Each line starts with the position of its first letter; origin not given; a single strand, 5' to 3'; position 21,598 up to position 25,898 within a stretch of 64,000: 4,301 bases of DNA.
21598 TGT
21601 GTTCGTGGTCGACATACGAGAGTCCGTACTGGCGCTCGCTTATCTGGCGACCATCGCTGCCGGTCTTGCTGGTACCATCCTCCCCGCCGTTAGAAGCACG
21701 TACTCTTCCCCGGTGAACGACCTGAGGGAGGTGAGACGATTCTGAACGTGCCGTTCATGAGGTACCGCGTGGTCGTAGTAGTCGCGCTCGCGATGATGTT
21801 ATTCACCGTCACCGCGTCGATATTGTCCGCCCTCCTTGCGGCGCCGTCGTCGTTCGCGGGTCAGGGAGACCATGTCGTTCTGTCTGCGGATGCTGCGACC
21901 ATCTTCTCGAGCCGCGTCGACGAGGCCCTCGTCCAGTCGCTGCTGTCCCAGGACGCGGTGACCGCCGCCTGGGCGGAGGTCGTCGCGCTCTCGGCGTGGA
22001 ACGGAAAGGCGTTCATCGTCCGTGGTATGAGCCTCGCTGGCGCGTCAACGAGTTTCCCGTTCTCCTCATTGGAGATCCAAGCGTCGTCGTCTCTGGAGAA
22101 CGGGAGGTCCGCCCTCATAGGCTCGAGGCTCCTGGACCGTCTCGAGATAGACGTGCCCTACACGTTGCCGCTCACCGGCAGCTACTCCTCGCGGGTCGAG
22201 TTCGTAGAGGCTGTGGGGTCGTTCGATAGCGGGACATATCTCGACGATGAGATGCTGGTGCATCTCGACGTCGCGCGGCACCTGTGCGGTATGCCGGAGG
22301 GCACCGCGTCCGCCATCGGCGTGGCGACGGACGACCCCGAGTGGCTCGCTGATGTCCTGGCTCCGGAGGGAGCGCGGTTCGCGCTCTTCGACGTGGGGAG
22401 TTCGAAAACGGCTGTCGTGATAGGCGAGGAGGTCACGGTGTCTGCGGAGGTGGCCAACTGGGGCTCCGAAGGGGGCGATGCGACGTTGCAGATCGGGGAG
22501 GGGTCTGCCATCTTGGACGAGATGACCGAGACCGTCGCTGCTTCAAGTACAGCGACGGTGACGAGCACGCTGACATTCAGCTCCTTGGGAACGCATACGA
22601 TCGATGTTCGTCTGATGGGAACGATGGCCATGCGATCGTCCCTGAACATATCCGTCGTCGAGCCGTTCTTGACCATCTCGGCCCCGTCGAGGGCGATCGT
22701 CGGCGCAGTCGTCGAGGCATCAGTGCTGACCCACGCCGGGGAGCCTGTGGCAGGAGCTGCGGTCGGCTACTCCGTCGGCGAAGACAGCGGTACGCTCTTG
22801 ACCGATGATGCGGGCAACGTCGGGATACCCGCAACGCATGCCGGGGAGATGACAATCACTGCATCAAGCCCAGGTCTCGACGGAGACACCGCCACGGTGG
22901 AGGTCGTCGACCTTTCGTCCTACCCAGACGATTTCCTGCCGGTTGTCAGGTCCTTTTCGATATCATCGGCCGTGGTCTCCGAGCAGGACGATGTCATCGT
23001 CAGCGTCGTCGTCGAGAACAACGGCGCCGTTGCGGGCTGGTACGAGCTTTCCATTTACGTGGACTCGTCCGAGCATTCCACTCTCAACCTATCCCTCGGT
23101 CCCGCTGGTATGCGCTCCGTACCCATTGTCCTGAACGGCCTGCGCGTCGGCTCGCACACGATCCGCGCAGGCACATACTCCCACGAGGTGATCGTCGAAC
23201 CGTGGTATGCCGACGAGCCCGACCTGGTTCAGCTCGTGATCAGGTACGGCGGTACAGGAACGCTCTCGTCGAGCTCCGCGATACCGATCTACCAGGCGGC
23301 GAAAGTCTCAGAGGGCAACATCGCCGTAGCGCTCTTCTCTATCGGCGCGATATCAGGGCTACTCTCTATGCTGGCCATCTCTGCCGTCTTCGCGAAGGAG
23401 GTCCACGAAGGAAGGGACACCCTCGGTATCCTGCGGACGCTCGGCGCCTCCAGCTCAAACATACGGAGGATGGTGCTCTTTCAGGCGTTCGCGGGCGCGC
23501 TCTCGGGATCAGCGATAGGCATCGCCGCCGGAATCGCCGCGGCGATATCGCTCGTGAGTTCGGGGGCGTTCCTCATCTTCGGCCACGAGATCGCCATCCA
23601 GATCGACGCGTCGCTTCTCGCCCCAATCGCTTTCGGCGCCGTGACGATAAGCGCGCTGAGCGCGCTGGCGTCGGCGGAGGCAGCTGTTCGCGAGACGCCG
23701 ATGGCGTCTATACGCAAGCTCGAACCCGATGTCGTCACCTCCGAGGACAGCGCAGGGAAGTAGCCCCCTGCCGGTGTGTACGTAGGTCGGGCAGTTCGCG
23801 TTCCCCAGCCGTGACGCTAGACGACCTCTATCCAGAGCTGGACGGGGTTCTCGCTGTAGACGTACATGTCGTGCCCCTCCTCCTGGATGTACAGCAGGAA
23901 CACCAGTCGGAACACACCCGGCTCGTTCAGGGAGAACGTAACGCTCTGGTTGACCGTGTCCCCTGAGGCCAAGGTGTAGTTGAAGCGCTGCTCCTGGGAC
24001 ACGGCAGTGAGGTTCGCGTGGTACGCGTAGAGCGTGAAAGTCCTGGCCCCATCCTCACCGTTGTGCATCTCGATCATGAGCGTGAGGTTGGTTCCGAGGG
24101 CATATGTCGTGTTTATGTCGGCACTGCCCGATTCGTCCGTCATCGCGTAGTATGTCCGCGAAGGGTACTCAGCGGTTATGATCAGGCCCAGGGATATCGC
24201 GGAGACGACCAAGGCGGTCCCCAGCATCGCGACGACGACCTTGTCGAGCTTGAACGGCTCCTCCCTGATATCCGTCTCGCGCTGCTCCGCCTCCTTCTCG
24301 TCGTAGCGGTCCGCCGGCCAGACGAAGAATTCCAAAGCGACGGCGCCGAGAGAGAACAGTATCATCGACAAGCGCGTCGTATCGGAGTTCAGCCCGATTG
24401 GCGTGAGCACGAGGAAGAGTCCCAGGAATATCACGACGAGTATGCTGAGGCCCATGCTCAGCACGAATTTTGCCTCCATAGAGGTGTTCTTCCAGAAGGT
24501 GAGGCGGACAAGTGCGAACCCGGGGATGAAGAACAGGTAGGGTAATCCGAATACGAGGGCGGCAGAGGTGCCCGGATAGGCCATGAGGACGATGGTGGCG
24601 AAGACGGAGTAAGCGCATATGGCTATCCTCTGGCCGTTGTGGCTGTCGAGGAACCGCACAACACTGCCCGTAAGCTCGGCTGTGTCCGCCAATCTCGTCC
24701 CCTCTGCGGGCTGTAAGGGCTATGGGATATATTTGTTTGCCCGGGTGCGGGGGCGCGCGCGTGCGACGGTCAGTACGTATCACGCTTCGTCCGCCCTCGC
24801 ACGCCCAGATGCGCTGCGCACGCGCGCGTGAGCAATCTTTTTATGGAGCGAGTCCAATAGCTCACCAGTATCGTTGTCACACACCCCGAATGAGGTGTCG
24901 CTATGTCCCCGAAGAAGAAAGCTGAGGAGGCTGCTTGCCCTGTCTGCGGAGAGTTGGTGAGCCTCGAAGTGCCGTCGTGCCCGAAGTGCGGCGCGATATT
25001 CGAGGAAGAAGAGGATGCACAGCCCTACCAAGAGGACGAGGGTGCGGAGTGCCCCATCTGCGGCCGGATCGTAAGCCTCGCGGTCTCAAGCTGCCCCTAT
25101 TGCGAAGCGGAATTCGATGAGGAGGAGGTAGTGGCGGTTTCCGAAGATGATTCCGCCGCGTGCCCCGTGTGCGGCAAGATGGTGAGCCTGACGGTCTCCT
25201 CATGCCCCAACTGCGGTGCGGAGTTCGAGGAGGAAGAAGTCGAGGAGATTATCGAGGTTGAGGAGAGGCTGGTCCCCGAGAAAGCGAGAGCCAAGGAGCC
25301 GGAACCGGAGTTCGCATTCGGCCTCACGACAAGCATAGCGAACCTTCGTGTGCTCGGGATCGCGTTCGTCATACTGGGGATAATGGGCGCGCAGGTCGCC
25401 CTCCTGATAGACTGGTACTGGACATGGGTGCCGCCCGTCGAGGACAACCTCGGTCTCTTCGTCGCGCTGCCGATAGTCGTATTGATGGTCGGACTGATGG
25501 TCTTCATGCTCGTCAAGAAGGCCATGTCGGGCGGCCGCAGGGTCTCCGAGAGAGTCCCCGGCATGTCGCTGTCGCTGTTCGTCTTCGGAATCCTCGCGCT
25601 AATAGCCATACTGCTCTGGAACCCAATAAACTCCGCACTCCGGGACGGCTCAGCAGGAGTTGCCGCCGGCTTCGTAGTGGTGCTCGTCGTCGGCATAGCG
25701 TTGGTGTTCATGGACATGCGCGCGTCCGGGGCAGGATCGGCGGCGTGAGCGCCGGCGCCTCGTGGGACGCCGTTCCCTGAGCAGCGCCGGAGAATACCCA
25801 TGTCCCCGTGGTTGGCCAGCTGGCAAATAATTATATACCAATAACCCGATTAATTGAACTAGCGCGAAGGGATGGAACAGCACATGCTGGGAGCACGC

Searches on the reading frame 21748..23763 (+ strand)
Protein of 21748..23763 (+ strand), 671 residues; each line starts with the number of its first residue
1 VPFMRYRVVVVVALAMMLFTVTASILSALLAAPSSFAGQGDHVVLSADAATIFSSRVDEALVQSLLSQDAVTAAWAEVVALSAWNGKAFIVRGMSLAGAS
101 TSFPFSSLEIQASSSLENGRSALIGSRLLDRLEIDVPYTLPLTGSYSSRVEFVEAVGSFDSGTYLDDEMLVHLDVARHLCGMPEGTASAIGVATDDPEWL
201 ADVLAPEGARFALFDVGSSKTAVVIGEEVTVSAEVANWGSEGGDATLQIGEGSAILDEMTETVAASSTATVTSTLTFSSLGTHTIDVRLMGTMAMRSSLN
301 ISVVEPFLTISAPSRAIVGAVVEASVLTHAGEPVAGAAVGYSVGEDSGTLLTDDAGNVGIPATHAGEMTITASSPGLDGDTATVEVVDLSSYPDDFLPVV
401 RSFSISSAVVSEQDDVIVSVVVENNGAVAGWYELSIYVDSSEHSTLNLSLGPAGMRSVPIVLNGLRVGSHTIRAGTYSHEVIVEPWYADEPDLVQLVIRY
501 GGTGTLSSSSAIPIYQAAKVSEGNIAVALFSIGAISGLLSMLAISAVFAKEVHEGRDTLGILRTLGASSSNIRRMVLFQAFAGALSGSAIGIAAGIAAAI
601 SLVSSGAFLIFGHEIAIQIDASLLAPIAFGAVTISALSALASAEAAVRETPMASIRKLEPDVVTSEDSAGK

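Call 10: search_protein_families(library=pfam, proteins=[window:21748-23763:+], max_evalue=0.0001)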
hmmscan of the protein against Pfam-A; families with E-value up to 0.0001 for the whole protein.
window:21748-23763:+ (671 aa): 1 family
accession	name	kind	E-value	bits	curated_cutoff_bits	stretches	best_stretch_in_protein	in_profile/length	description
PF02687.27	FtsX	-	2.8e-11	43.9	25.5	1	531-642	2-112/120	FtsX-like permease C-terminal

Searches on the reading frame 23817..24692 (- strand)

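Call 10: search_protein_families(library=pfam, proteins=[window:23817-24692:-], max_evalue=0.0001)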
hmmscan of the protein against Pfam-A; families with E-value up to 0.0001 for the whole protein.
window:23817-24692:- (291 aa): 1 family
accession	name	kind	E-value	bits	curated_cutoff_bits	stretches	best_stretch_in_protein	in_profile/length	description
PF07760.16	DUF1616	-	1.1e-28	100.8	31.6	1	24-288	2-306/307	Protein of unknown function (DUF1616)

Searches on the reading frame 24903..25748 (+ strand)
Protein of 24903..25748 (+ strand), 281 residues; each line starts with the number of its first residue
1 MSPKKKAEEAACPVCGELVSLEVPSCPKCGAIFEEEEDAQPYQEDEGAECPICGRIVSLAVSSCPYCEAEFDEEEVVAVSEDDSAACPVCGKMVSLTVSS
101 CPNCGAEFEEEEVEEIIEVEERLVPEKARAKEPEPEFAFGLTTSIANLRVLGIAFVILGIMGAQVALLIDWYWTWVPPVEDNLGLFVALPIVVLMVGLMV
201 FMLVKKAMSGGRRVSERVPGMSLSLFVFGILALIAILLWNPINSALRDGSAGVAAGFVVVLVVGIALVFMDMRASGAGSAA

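Call 10: search_protein_families(library=pfam, proteins=[window:24903-25748:+], max_evalue=0.0001)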
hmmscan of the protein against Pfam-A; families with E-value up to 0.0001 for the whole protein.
window:24903-25748:+ (281 aa): 9 families
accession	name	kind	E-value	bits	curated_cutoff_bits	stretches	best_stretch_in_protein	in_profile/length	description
PF13248.11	Zn_ribbon_3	-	1.5e-12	46.9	27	0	9-31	2-24/26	zinc-ribbon domain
PF10571.15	UPF0547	-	6.6e-10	39.4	29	0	49-67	2-20/26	Uncharacterised protein family UPF0547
PF24460.1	DUF7575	-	1.8e-09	37.2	28.5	0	99-111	4-16/28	Domain of unknown function (DUF7575)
PF12773.13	DZR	-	2.1e-09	37.8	27.3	1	50-105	1-45/45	Double zinc ribbon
PF13240.11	Zn_Ribbon_1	-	1.4e-08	34.7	25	0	87-107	2-22/23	zinc-ribbon domain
PF18912.6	DZR_2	-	5e-08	33.1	27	0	6-37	18-50/56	Double zinc ribbon domain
PF09723.15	Zn_ribbon_8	-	6.1e-07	29.8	34.4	0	64-92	8-34/41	Zinc ribbon domain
PF04423.19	Rad50_zn_hook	-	1e-05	25.7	24.3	0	100-118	21-39/52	Rad50 zinc hook motif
PF17032.10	Zn_ribbon_15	-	1.5e-05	26.1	28.9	0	25-67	39-72/73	zinc-ribbon family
